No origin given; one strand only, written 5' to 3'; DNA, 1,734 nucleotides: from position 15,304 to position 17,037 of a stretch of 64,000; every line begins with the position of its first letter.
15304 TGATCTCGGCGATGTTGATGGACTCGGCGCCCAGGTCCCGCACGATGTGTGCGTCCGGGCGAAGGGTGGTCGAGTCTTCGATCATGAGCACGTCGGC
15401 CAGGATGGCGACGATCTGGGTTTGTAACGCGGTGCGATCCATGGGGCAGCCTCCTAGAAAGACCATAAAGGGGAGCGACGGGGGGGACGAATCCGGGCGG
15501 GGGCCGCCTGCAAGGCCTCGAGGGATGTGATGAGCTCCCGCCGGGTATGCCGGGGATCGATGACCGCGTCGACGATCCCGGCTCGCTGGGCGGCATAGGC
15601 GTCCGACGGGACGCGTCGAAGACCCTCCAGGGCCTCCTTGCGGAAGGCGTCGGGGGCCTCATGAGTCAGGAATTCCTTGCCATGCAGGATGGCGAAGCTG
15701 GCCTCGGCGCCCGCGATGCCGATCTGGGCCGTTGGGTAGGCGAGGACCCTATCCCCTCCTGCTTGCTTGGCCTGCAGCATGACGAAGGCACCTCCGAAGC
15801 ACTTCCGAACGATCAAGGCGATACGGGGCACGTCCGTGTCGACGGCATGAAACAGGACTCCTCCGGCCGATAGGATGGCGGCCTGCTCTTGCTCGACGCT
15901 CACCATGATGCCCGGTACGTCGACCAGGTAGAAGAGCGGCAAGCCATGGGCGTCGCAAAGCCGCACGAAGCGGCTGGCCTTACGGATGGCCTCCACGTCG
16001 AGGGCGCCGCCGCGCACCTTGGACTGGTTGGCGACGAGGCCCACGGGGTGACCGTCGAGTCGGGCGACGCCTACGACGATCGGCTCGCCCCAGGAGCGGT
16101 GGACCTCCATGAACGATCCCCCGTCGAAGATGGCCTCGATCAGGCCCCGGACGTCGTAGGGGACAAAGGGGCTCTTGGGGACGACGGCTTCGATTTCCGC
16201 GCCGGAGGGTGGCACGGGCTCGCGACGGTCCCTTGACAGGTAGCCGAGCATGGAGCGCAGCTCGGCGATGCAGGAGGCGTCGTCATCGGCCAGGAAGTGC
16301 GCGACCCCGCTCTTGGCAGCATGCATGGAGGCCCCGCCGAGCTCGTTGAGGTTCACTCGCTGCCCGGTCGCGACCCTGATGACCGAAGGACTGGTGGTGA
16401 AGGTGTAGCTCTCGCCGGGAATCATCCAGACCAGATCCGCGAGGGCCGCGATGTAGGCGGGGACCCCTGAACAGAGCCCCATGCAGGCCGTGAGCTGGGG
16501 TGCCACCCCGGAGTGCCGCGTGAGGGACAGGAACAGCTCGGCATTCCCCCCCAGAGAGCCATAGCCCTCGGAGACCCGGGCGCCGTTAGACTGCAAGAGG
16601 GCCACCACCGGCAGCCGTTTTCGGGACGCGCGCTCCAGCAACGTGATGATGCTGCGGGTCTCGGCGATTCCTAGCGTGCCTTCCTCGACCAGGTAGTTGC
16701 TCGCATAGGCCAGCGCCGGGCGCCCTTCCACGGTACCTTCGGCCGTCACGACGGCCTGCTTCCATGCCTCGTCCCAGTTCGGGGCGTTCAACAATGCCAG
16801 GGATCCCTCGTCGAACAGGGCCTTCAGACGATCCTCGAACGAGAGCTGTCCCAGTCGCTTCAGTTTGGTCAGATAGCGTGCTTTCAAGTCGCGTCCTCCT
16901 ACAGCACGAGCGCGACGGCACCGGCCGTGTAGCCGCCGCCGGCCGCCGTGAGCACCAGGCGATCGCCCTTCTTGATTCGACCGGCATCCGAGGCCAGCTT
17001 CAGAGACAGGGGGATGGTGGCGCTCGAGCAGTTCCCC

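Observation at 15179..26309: Discrete-enzyme lipid cluster mixing mycolate-type and OleA-type head-to-head condensation parts with GT and MMPL export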

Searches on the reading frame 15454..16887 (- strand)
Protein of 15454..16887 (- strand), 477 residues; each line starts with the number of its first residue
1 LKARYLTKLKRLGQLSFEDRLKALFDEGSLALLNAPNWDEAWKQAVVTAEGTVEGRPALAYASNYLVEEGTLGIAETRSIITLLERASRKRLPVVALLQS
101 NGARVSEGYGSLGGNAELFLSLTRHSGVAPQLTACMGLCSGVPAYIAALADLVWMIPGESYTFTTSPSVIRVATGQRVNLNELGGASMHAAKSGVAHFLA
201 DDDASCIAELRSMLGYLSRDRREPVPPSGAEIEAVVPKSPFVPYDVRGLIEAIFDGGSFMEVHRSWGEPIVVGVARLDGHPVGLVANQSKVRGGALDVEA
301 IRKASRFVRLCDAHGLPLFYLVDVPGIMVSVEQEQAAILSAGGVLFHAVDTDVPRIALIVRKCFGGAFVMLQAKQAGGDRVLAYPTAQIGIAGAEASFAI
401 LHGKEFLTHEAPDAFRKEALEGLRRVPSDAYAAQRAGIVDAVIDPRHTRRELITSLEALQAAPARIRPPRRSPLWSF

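Call 3: search_protein_families(library=pfam, proteins=[window:15454-16887:-], max_evalue=0.001)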
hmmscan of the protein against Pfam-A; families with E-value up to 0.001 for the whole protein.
window:15454-16887:- (477 aa): 2 families
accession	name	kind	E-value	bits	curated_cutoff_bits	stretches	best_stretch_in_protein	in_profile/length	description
PF01039.27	Carboxyl_trans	-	1.1e-100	338.1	22.3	1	19-465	12-484/493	Carboxyl transferase domain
PF03255.19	ACCA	-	2.7e-07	30.5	23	1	269-416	93-245/310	Acetyl co-enzyme A carboxylase carboxyltransferase-like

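Call 4: search_protein_families(library=ncbifam, proteins=[window:15454-16887:-], max_evalue=0.001)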
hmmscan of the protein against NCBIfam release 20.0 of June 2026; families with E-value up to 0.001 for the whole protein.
window:15454-16887:- (477 aa): 7 families
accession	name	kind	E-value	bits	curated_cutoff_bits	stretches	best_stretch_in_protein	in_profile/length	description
TIGR01117.1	mmdA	subfamily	6.8e-107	358.4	998.8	1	11-465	27-501/512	methylmalonyl-CoA decarboxylase subunit alpha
TIGR00515.1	accD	equivalog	2.6e-15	56.5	317.45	1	42-170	106-235/285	acetyl-CoA carboxylase, carboxyltransferase subunit beta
NF041504.1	AccA_sub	subfamily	1.3e-11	44.4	300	1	270-444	41-209/257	carboxyltransferase subunit alpha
NF004344.0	PRK05724.1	equivalog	2.6e-07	30.2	357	1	268-416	96-249/319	acetyl-CoA carboxylase carboxyltransferase subunit alpha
TIGR00513.1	accA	equivalog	8.6e-06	25.3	319.3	1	250-413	76-246/321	acetyl-CoA carboxylase carboxyl transferase subunit alpha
TIGR03134.1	malonate_gamma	equivalog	1.3e-05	24.8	237.15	1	247-384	3-150/258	biotin-independent malonate decarboxylase subunit gamma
NF005530.0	PRK07189.1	equivalog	0.00016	20.8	228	0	43-155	56-175/303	biotin-independent malonate decarboxylase subunit beta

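Call 21: search_solved_structures(query=window:15454-16887:-, max_evalue=1e-20)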
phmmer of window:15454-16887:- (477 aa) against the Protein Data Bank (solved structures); distinct sequences matched with E-value up to 1e-20: 44.
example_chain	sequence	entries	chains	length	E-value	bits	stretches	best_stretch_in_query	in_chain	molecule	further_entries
7w5u_A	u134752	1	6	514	1.9e-93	317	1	42-465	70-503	Acetyl-CoA carboxylase complex, beta-chain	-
1x0u_A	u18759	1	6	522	2.6e-93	316.6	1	13-462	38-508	hypothetical methylmalonyl-CoA decarboxylase alpha subunit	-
1vrg_A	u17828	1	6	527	1.3e-91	311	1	42-469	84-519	propionyl-CoA carboxylase, beta subunit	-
3iav_A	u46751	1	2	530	1e-88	301.5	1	3-470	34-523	Propionyl-CoA carboxylase complex B subunit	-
1xnw_A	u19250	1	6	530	1.4e-88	301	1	3-470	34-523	propionyl-CoA carboxylase complex B subunit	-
3ib9_A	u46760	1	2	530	2.6e-88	300.1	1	3-470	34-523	Propionyl-CoA carboxylase complex B subunit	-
3ibb_A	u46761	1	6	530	3.8e-88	299.6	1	3-470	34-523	Propionyl-CoA carboxylase complex B subunit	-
3mfm_C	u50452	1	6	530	8.6e-88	298.4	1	3-470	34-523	Propionyl-CoA carboxylase complex B subunit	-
1xnv_A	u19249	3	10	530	8.8e-88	298.4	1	3-470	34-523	propionyl-CoA carboxylase complex B subunit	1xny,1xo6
9j0c_A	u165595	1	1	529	2.5e-84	287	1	42-470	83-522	Acyl-CoA carboxylase subunit beta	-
5inf_A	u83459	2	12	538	7.7e-83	282.1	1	42-470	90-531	Carboxyl transferase | Putative carboxyl transferase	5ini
5ing_A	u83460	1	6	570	9.5e-83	281.8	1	42-470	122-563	Putative carboxyl transferase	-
1on3_A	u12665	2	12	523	1.2e-82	281.5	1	44-471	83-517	Methylmalonyl-CoA carboxyltransferase 12S subunit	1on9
3n6r_B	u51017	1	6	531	1.4e-82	281.2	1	44-460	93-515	Propionyl-CoA carboxylase, beta subunit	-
4fb8_A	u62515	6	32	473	1.1e-81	278.2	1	20-468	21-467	Probable propionyl-CoA carboxylase beta chain 6 | AccD6, Carboxyltransferase beta-subunit of Acyl-CoA Carboxylase | Propionyl-CoA carboxylase subunit beta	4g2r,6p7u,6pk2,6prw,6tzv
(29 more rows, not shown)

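Call 32: search_solved_structures(query=window:15454-16887:-, max_evalue=1e-85, show_alignments=5)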
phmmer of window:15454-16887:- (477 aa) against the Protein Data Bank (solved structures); distinct sequences matched with E-value up to 1e-85: 9.
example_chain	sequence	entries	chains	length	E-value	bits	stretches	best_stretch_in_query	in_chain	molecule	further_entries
7w5u_A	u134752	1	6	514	1.9e-93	317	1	42-465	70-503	Acetyl-CoA carboxylase complex, beta-chain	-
1x0u_A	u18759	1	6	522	2.6e-93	316.6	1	13-462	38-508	hypothetical methylmalonyl-CoA decarboxylase alpha subunit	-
1vrg_A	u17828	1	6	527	1.3e-91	311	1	42-469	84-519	propionyl-CoA carboxylase, beta subunit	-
3iav_A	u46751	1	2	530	1e-88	301.5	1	3-470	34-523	Propionyl-CoA carboxylase complex B subunit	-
1xnw_A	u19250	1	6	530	1.4e-88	301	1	3-470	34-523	propionyl-CoA carboxylase complex B subunit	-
3ib9_A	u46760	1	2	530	2.6e-88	300.1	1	3-470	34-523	Propionyl-CoA carboxylase complex B subunit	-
3ibb_A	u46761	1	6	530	3.8e-88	299.6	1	3-470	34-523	Propionyl-CoA carboxylase complex B subunit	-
3mfm_C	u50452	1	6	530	8.6e-88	298.4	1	3-470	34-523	Propionyl-CoA carboxylase complex B subunit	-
1xnv_A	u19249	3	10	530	8.8e-88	298.4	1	3-470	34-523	propionyl-CoA carboxylase complex B subunit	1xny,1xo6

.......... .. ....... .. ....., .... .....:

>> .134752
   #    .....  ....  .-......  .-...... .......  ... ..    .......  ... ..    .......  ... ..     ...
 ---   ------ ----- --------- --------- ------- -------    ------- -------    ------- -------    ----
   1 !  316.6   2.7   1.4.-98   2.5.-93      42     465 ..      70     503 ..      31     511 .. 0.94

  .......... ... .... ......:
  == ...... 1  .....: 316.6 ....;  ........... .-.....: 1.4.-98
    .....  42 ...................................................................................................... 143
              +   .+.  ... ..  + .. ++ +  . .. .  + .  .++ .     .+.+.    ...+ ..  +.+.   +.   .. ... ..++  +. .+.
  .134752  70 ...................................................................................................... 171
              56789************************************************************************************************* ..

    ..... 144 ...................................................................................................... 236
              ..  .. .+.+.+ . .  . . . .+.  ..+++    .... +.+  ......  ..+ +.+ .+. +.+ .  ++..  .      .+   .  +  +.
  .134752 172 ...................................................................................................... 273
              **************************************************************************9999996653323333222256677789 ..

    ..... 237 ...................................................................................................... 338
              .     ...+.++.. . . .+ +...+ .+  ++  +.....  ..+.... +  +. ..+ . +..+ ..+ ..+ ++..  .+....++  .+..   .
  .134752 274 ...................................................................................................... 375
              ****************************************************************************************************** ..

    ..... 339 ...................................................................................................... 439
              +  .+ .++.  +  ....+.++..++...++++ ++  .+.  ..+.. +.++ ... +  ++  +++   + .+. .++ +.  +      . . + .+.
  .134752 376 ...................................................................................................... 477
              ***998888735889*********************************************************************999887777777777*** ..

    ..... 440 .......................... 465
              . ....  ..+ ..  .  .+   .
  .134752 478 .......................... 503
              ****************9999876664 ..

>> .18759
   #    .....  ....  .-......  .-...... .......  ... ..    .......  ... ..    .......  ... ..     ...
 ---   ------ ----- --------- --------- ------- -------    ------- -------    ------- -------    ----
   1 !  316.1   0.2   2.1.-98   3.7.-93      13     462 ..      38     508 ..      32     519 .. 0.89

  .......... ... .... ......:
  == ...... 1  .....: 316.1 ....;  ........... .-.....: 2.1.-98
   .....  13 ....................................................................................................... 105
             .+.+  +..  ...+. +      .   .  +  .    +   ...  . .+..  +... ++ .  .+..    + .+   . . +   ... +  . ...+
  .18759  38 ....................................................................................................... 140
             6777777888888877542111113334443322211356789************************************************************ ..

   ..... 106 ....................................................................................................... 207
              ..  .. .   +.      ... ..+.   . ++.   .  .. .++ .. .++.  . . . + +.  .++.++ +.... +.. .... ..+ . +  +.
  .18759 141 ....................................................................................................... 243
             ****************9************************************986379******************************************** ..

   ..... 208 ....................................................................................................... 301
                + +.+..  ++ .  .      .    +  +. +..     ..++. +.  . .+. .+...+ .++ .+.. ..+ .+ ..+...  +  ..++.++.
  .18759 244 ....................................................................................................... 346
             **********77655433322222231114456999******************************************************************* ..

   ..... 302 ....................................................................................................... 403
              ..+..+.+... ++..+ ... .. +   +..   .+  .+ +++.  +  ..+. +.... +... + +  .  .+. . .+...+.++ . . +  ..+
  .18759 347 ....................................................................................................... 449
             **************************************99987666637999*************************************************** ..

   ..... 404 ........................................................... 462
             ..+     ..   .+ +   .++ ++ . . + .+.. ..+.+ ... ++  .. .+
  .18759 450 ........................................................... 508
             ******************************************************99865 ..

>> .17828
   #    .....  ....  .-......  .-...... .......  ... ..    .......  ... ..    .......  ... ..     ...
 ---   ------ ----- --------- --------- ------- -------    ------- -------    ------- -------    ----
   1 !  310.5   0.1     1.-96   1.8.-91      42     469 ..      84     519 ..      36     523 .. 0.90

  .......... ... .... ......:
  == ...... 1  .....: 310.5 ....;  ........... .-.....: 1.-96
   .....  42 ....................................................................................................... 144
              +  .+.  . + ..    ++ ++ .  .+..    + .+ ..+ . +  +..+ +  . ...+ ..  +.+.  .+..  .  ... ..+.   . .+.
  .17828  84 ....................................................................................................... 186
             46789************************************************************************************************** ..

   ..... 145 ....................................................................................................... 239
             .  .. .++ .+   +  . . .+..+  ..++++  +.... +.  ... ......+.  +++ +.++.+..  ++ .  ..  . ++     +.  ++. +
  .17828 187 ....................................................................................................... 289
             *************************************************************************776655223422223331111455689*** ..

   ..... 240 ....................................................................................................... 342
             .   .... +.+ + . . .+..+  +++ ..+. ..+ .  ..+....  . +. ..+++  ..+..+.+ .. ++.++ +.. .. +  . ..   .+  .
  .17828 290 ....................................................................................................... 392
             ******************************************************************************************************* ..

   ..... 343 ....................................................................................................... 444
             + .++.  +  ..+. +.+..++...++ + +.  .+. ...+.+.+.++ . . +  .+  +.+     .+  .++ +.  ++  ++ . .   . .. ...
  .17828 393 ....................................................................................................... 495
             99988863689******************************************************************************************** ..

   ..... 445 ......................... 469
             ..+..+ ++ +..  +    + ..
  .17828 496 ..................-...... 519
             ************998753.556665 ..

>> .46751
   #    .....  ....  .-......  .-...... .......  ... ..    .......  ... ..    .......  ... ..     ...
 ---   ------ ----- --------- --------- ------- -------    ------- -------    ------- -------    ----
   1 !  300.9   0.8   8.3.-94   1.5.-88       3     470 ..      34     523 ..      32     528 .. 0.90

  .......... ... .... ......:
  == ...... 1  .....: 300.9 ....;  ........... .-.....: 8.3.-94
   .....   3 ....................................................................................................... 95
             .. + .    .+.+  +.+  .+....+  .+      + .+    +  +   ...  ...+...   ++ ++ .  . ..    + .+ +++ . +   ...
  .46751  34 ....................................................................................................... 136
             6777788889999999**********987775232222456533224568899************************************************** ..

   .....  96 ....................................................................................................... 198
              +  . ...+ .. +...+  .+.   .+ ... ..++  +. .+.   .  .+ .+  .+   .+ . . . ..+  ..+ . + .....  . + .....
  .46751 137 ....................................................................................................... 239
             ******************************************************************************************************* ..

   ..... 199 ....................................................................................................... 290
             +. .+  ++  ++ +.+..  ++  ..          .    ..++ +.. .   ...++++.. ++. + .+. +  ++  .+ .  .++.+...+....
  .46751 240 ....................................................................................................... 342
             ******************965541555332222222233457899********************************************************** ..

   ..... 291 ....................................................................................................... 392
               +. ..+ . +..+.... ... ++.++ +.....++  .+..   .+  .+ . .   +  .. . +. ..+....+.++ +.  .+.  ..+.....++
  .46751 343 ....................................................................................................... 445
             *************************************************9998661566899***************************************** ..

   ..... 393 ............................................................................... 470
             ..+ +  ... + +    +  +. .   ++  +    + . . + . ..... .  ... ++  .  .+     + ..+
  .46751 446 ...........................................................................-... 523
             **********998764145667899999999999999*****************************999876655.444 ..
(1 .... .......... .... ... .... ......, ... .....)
